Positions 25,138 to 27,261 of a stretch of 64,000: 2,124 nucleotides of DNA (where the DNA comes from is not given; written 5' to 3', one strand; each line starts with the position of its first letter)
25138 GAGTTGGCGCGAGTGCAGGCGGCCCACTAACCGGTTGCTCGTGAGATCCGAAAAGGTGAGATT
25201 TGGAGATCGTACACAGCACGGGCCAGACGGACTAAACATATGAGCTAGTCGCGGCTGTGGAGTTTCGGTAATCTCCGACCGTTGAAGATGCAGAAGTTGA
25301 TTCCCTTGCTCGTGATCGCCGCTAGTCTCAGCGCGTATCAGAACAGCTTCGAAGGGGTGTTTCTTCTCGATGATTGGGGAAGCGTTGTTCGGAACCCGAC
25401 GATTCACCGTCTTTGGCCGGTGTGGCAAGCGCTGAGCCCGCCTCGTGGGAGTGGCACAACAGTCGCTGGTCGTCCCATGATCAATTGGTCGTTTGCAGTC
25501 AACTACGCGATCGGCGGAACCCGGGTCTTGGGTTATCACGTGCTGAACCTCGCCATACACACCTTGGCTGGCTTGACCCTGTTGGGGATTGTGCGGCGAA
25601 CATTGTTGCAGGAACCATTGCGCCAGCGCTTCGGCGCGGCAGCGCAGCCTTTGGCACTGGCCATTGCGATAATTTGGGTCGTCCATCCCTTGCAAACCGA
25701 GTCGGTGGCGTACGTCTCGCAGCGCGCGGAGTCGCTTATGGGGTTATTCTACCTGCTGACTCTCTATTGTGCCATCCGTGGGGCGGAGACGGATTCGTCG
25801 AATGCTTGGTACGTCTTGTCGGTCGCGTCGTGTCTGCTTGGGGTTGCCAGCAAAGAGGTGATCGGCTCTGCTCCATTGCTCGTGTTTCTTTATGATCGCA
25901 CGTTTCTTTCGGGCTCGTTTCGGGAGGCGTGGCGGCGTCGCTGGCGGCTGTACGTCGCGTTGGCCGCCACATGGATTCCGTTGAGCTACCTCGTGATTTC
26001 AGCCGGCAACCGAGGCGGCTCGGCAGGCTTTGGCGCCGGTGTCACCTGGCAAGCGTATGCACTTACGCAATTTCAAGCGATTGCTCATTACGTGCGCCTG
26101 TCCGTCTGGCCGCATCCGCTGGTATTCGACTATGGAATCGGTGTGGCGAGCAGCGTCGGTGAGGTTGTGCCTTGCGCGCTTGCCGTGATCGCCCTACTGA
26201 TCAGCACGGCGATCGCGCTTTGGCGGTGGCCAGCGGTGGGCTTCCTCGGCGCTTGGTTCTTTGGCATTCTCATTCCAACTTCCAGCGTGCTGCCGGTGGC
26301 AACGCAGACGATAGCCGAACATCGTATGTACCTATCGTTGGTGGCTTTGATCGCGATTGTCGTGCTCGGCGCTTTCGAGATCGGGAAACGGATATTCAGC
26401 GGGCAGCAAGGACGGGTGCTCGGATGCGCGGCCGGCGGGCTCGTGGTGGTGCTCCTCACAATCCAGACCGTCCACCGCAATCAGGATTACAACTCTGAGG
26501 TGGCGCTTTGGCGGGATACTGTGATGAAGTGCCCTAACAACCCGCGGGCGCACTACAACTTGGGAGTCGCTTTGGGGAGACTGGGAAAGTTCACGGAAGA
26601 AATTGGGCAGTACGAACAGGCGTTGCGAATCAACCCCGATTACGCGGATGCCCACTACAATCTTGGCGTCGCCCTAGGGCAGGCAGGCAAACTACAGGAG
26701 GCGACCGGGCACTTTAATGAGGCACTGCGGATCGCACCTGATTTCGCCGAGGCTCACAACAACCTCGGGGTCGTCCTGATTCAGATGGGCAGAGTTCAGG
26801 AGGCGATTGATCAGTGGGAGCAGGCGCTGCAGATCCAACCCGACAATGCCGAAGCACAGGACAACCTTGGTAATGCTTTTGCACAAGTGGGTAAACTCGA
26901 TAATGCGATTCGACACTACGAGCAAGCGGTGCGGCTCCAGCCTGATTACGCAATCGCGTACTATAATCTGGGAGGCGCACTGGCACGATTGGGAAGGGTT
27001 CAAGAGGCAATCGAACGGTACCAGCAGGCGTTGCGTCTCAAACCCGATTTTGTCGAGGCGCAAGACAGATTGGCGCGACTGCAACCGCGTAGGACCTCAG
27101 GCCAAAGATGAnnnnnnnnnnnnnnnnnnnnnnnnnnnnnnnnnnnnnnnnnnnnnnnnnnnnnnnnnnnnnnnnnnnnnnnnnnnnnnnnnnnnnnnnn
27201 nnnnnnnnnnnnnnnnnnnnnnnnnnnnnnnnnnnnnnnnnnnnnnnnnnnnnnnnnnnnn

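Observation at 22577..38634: HlyD adaptor and ABC-2 exporter split apart by four intercalated GT-C-like/TPR membrane proteins, followed by a pseudopilin, a 966-aa surface protein and a fifth paralog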

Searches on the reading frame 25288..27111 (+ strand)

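Call 4: search_protein_families(library=pfam, proteins=[window:25288-27111:+], max_evalue=0.01)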
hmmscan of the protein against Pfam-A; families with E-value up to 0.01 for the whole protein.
window:25288-27111:+ (607 aa): 27 families (the best 25 are shown)
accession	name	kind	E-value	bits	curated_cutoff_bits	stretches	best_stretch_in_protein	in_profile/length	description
PF13414.12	TPR_11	-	8.7e-50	166.6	26.8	6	528-569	1-42/42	TPR repeat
PF00515.34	TPR_1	-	1.1e-42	142.6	27.8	5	487-520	1-34/34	Tetratricopeptide repeat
PF07719.23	TPR_2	-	5.2e-40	132.7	27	5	487-520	1-34/34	Tetratricopeptide repeat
PF13431.12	TPR_17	-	8.2e-34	113.5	24.4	3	442-472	2-32/34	Tetratricopeptide repeat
PF13432.12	TPR_16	-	1.3e-30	105.9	32.7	4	527-587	3-63/65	Tetratricopeptide repeat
PF13181.12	TPR_8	-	1.4e-30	103.3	25.7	4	557-587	3-33/34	Tetratricopeptide repeat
PF13424.12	TPR_12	-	8e-28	96.9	30.1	3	486-551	2-75/77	Tetratricopeptide repeat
PF13428.12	TPR_14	-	6.2e-23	79.4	23.5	4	557-598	3-44/44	Tetratricopeptide repeat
PF14559.12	TPR_19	-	3.7e-20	72.5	25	3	465-524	3-62/68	Tetratricopeptide repeat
PF13176.12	TPR_7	-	2.5e-17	61.8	27.9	2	557-587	1-31/36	Tetratricopeptide repeat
PF13374.12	TPR_10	-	3.2e-16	59.2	27.5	1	491-516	6-31/42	Tetratricopeptide repeat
PF13371.12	TPR_9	-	1.6e-13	50.9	35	2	528-594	2-65/73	Tetratricopeptide repeat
PF13174.12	TPR_6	-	2.3e-11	44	26.3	0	557-583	2-28/33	Tetratricopeptide repeat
PF23914.1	TPR_CcmH_CycH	-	2.9e-10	40.6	42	1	409-521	40-155/158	Cytochrome c-type biogenesis protein H TPR domain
PF24575.1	TPR_Slam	-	6.1e-10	39.9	35.2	0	567-597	59-89/104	Surface lipoprotein assembly modifier, N-terminal TPR repeats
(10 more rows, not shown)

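Call 5: search_protein_families(library=ncbifam, proteins=[window:25288-27111:+], max_evalue=0.01)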
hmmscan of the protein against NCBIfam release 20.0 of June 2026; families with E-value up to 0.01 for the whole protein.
window:25288-27111:+ (607 aa): 39 families (the best 25 are shown)
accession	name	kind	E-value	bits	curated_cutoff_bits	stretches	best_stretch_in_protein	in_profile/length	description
NF040959.1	MamA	equivalog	2.8e-35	121.6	200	3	448-554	66-172/204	magnetosome protein MamA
NF033762.1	social_mot_Tgl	equivalog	5.2e-32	111.2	225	3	453-564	31-145/252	social motility TPR repeat lipoprotein Tgl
TIGR02917.1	PEP_TPR_lipo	equivalog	3e-25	88.3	312.2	1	413-593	255-435/899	XrtA/PEP-CTERM system TPR-repeat protein PrsT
TIGR02521.1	type_IV_pilW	equivalog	1.3e-24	87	154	2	422-514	34-126/234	type IV pilus biogenesis/stability protein PilW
NF033758.1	gliding_GltE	equivalog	2.7e-22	79.3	225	2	442-547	75-180/411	adventurous gliding motility TPR repeat lipoprotein GltE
NF047507.1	TPR_BatC_Lepto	exception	5e-21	75.2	175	3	397-493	36-136/214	TPR repeat-containing protein BatC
NF033920.0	C39_PA2778_fam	equivalog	6.1e-20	71.7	150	3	497-586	166-255/255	PA2778 family cysteine peptidase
NF047558.1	TPR_END_plus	domain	1.7e-18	66.3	32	1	557-590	1-34/56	TPR end-of-group domain-containing protein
NF008391.2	PRK11189.1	equivalog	1.1e-17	64.5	250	2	417-509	63-155/297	lipoprotein NlpI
NF041054.1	WAxxUGC_long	equivalog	1e-13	51.3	300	0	487-520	276-309/354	ResA-like WAxxUGC motif-containing protein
NF011721.1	PRK15174.1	equivalog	1e-13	50.4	1200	2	496-597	221-326/656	Vi polysaccharide transport protein VexE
TIGR02552.1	LcrH_SycD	equivalog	1.1e-13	51.1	104.8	2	498-586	29-117/136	SycD/LcrH family type III secretion system chaperone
TIGR00990.1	3a0801s09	subfamily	1.4e-12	47.1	757.25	2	412-517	392-497/615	mitochondrial import receptor subunit TOM70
NF002725.1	PRK02603.1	equivalog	4.2e-12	46.4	143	2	422-515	38-134/173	photosystem I assembly protein Ycf3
TIGR02795.1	tol_pal_ybgF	equivalog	4.7e-11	43.3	90.1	1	453-515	39-97/119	tol-pal system protein YbgF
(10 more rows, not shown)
